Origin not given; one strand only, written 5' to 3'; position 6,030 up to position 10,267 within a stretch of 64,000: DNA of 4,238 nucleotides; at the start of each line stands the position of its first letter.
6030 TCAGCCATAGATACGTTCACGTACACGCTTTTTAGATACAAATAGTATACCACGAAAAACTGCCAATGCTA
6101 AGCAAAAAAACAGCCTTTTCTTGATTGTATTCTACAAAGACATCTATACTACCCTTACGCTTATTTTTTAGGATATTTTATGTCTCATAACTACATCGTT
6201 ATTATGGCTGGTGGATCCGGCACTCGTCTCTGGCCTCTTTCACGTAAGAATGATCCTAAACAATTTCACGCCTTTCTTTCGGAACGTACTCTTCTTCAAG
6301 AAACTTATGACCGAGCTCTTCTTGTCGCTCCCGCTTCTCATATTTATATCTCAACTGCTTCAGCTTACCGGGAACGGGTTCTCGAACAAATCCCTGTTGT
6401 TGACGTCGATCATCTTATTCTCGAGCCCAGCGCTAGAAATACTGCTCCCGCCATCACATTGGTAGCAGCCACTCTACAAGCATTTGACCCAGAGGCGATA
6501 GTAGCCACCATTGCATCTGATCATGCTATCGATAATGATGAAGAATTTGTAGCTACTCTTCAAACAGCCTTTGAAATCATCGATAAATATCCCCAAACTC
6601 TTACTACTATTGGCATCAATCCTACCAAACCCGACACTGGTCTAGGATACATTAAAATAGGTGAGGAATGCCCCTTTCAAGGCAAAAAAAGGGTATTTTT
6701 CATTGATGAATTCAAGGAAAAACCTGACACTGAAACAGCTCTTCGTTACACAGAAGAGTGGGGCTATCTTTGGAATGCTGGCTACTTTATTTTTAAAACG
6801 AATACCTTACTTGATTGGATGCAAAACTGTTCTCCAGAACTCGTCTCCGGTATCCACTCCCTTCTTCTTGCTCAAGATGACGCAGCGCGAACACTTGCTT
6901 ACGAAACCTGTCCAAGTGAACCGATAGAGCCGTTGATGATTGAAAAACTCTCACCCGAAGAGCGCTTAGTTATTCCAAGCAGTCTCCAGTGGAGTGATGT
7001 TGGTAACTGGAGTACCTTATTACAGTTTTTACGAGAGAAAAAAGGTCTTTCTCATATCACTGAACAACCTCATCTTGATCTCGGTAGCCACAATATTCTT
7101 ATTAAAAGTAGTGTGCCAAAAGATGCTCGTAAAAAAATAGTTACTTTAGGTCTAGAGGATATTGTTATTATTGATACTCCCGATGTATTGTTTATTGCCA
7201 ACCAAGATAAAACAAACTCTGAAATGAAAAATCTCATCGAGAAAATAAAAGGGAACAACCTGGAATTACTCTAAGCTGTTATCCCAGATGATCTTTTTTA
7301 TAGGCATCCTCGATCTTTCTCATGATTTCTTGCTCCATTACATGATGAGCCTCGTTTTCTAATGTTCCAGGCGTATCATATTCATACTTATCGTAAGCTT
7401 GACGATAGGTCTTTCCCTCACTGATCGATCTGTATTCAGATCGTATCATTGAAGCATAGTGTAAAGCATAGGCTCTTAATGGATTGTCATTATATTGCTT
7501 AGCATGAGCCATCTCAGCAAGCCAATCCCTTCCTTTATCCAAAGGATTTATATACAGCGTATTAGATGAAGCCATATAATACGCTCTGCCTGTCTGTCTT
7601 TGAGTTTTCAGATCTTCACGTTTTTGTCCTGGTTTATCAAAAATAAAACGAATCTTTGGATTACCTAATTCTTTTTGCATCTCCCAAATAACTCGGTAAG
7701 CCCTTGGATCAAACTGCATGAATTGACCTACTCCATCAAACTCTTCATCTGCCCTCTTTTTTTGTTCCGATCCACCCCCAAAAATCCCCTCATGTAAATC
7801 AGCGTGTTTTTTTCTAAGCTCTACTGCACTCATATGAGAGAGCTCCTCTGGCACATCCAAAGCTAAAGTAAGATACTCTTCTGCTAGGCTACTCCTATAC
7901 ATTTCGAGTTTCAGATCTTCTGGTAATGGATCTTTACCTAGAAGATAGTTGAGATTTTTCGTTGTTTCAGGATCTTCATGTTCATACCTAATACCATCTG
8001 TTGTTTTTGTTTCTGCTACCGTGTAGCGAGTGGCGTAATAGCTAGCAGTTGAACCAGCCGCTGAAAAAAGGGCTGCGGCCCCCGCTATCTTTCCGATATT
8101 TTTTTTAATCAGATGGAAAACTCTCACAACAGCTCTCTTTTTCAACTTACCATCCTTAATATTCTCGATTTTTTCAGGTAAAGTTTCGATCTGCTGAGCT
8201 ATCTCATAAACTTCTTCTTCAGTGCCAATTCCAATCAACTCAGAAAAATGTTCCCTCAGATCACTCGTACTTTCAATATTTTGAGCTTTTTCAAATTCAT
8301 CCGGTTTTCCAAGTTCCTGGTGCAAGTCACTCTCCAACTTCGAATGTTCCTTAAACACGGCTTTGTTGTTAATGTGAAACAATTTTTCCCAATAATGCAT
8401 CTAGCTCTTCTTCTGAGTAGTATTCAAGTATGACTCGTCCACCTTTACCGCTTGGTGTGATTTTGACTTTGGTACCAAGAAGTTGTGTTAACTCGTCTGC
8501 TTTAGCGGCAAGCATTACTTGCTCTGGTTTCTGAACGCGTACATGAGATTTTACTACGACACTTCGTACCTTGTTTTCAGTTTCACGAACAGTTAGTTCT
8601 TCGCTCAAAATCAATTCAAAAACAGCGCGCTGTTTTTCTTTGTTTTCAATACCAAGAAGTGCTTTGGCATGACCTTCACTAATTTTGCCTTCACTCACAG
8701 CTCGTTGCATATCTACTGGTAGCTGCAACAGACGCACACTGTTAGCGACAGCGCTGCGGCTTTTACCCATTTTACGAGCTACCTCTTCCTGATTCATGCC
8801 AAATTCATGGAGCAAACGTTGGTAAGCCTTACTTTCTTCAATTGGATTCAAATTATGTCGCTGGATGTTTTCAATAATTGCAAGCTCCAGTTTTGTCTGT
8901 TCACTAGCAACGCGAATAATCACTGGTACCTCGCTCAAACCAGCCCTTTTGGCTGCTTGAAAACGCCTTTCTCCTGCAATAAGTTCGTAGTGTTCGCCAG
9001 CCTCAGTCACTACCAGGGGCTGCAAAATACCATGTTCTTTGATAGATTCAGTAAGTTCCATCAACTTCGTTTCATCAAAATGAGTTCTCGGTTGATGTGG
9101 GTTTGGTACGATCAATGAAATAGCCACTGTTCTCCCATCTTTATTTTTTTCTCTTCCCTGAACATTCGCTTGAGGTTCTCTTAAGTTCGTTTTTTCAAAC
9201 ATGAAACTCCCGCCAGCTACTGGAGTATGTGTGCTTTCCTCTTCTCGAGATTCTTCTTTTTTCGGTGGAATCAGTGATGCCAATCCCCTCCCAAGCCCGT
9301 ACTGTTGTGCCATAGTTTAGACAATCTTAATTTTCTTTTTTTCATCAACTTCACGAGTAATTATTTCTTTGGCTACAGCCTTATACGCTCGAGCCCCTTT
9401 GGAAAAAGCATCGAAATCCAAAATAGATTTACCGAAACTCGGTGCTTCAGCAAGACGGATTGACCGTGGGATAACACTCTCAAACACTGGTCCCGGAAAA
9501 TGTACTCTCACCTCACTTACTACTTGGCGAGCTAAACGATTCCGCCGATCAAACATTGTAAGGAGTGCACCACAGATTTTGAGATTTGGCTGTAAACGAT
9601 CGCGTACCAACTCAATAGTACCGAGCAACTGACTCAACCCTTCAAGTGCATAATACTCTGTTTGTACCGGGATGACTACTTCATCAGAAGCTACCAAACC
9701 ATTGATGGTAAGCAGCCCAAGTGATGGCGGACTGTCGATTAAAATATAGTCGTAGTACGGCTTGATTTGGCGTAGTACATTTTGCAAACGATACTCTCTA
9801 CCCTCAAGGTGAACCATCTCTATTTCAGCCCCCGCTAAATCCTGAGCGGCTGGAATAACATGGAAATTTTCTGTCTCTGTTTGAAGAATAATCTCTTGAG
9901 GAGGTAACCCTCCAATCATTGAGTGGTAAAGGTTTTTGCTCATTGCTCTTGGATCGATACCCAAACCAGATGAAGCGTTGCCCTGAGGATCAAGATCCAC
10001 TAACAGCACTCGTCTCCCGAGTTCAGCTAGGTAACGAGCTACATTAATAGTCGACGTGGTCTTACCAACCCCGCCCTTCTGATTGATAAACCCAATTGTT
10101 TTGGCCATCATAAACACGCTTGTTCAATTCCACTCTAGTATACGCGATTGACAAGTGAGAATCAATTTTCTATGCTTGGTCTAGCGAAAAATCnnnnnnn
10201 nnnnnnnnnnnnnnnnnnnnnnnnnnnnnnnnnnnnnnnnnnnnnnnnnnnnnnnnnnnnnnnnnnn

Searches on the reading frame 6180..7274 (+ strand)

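Call 66: search_protein_families(library=pfam, proteins=[window:6180-7274:+], max_evalue=0.00001)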
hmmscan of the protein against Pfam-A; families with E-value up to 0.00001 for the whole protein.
window:6180-7274:+ (364 aa): 2 families
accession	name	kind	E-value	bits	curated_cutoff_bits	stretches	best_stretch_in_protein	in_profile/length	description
PF00483.29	NTP_transferase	-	9.7e-35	120.7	21.2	1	7-283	3-238/245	Nucleotidyl transferase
PF22640.1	ManC_GMP_beta-helix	-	5.8e-06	26.6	27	0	317-355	17-54/55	MannoseP isomerase/GMP-like beta-helix domain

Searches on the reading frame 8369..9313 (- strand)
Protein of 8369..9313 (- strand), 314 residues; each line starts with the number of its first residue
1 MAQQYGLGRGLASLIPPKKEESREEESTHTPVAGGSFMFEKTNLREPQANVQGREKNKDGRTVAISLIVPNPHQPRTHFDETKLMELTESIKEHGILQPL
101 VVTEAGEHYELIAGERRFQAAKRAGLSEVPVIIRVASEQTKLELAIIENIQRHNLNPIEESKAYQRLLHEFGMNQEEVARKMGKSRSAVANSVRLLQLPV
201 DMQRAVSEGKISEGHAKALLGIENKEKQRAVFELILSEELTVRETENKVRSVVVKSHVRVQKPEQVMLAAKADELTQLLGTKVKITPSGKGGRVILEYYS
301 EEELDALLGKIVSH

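Call 66: search_protein_families(library=pfam, proteins=[window:8369-9313:-], max_evalue=0.00001)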
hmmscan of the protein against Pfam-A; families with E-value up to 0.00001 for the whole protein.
window:8369-9313:- (314 aa): 3 families
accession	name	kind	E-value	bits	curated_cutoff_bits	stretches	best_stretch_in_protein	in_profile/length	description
PF17762.8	HTH_ParB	-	4.1e-38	130.1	22.6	1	154-251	2-99/102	ParB HTH domain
PF02195.25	ParB_N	-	4.7e-32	110.3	26.3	1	62-151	5-95/95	ParB N-terminal domain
PF23552.2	ParB_C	-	1.1e-08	34.8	23.8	1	273-311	10-49/50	ParB dimerisation domain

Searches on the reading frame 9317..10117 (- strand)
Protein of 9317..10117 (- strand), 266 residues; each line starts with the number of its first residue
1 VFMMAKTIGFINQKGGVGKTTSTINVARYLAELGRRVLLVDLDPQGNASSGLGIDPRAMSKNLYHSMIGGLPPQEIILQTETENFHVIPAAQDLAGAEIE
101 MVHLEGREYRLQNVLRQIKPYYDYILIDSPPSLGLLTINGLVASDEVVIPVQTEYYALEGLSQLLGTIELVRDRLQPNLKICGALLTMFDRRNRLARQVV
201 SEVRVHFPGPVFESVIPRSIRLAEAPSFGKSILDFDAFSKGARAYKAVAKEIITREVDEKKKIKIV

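Call 66: search_protein_families(library=pfam, proteins=[window:9317-10117:-], max_evalue=0.00001)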
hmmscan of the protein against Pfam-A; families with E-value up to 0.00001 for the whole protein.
window:9317-10117:- (266 aa): 7 families
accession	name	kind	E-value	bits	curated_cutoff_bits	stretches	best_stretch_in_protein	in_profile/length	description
PF13614.12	AAA_31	-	4.6e-65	219.3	27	1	6-181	2-177/177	AAA domain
PF01656.29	CbiA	-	1.8e-27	96.2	25.4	1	10-232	3-125/125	CobQ/CobB/MinD/ParA nucleotide binding domain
PF09140.17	MipZ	-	5.9e-09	36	20.7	1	8-160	3-138/262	ATPase MipZ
PF10609.15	ParA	-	1.5e-08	34.8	27.1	1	6-149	4-141/246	NUBPL iron-transfer P-loop NTPase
PF02374.21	ArsA_ATPase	-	2.1e-08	34.2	24.3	1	10-131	5-134/305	Anion-transporting ATPase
PF06564.18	CBP_BcsQ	-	4.5e-08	33.3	21.3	1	13-155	9-149/234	Cellulose biosynthesis protein BcsQ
PF00142.24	Fer4_NifH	-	3e-07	30.7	25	0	12-48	6-42/271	4Fe-4S iron sulfur cluster binding proteins, NifH/frxC family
